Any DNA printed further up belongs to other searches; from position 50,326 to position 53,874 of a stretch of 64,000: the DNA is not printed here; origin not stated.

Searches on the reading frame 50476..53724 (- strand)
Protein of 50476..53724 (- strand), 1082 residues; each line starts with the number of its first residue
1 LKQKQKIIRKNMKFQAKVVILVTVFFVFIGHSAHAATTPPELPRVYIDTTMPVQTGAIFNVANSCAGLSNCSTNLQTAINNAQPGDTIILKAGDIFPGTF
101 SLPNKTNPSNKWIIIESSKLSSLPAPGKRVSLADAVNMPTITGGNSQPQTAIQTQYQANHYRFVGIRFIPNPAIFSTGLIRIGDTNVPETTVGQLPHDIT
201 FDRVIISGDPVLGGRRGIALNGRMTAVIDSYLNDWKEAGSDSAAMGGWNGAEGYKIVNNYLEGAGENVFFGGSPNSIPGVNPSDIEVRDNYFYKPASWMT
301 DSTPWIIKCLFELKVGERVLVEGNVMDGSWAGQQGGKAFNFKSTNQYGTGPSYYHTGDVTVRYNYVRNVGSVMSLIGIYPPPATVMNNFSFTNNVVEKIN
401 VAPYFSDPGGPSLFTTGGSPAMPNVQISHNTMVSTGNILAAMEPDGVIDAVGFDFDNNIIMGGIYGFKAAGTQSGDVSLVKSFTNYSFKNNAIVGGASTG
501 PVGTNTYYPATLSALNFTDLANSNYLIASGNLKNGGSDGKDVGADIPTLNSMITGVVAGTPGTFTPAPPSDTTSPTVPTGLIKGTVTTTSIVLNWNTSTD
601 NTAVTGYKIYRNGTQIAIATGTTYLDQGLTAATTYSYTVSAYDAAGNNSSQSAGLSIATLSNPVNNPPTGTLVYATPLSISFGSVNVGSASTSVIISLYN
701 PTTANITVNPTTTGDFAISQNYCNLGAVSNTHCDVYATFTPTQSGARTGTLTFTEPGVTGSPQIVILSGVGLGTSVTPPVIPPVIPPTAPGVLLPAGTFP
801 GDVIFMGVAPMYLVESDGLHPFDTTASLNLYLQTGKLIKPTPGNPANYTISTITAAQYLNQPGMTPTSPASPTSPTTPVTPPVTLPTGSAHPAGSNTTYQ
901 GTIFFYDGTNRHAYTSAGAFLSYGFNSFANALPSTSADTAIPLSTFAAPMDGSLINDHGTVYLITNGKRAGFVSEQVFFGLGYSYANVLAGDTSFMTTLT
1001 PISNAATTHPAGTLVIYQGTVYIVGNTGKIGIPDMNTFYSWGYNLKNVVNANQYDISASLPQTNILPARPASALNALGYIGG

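Call 71: search_protein_families(library=pfam, proteins=[window:50476-53724:-], max_evalue=0.00001)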
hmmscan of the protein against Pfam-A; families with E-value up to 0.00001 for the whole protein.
window:50476-53724:- (1082 aa): 1 family
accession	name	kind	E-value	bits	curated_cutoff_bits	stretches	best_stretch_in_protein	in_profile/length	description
PF00041.27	fn3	-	7.6e-07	29.7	25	1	578-652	3-78/84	Fibronectin type III domain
